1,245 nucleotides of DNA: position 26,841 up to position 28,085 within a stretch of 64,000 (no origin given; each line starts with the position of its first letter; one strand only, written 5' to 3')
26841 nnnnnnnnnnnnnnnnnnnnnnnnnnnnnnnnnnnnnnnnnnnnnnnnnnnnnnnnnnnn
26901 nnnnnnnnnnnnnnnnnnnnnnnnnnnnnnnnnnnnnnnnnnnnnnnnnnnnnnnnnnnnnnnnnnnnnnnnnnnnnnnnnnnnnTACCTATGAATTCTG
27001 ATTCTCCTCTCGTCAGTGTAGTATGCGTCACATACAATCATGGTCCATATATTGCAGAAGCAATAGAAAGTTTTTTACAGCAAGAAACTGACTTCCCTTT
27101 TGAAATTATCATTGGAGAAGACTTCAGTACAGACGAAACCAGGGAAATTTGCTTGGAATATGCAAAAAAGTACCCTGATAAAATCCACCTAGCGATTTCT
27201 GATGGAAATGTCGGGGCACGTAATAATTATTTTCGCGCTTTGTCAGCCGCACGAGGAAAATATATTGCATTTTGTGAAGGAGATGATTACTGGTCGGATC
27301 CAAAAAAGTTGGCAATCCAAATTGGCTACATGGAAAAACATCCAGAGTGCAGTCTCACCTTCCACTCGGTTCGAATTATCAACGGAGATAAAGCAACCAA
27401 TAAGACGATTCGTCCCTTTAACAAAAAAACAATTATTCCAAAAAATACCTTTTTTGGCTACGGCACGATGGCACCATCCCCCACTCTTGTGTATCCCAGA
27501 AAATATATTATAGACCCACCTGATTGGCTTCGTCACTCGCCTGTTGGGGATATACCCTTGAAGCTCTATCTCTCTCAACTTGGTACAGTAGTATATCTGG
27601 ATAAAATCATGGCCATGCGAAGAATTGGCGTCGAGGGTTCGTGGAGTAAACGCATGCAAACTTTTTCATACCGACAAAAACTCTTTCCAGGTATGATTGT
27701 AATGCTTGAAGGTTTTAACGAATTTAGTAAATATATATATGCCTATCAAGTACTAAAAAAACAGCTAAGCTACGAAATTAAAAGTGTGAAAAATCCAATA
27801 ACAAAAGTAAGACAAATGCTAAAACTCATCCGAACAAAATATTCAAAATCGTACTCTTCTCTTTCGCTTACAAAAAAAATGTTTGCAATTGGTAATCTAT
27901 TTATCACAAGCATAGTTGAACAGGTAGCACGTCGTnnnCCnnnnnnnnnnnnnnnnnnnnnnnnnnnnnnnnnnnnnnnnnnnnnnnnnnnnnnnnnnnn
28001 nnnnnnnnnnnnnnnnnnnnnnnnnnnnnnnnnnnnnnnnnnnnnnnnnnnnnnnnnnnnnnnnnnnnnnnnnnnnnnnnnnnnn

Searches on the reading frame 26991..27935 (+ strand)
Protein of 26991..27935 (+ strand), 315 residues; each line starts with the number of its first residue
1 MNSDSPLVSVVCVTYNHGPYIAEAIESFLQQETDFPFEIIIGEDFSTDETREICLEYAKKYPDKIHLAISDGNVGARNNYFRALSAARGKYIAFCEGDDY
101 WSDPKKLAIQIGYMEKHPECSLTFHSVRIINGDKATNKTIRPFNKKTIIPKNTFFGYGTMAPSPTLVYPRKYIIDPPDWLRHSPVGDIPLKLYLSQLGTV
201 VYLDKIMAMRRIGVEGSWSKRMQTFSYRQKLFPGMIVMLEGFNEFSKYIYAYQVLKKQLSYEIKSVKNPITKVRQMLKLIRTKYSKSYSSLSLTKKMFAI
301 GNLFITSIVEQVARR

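Call 3: search_protein_families(library=pfam, proteins=[window:26991-27935:+], max_evalue=0.01)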
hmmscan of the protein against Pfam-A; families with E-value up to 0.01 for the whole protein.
window:26991-27935:+ (315 aa): 3 families
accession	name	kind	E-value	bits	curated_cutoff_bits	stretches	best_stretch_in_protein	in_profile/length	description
PF00535.33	Glycos_transf_2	-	1.1e-25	91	23.3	1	9-155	1-151/168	Glycosyl transferase family 2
PF13641.12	Glyco_tranf_2_3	-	9.4e-12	45.9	27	1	8-118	3-114/230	Glycosyltransferase like family 2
PF10111.15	Glyco_tranf_2_2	-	1.9e-06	28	27.3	1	10-132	3-129/276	Glycosyltransferase like family 2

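Call 4: search_protein_families(library=ncbifam, proteins=[window:26991-27935:+], max_evalue=0.01)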
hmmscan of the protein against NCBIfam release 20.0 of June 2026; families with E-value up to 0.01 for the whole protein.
window:26991-27935:+ (315 aa): 13 families
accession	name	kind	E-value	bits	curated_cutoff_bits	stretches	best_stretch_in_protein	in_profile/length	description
NF047683.1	TeichurnBiosyTuaG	equivalog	1.4e-23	83.8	400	1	1-145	1-142/252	teichuronic acid biosynthesis protein TuaG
NF053739.1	GlytfEpsEBac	equivalog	4.8e-21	74.9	450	1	6-160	1-154/265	glycosyltransferase EpsE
NF007482.0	PRK10073.1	equivalog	1.8e-15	56.8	423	1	1-100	1-97/334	glycosyltransferase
NF050050.1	ProtGlycPglI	equivalog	4.9e-11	42.6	500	1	6-100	2-95/306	GalNAc(5)-diNAcBac-PP-undecaprenol beta-1,3-glucosyltransferase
NF041875.1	EPS_EpsD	equivalog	8.8e-10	38.5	370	1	8-109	1-99/325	exopolysaccharide biosynthesis glycosyltransferase EpsD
NF038302.1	EPS_HpsE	equivalog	3.1e-09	36.2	300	1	9-120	4-117/307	hormogonium polysaccharide biosynthesis glycosyltransferase HpsE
NF007453.0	PRK10018.1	equivalog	1.1e-08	35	382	1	2-155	2-152/280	colanic acid biosynthesis glycosyltransferase WcaA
TIGR04017.1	WcaA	equivalog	2.8e-08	33.7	495.75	1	3-155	2-151/279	colanic acid biosynthesis glycosyltransferase WcaA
TIGR03937.1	PgaC_IcaA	equivalog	1.2e-07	31.1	422.3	1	3-119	42-155/407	poly-beta-1,6-N-acetyl-D-glucosamine synthase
TIGR04440.1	glyco_TIGR04440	domain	4.2e-07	29.9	70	1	9-143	3-135/215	TIGR00180 family glycosyltransferase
TIGR03469.1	HpnB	hypoth_equivalog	2.5e-05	23.5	379.25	1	5-72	43-110/386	hopene-associated glycosyltransferase HpnB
NF041394.1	GtaseAglG_Halo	equivalog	0.00062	19.1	440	1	8-105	3-98/304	glucosyl-dolichyl phosphate glucuronosyltransferase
NF047588.1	GlcsyltransPgfSStrep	equivalog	0.0056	15.9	500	0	8-99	3-96/308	glycosyltransferase PgfS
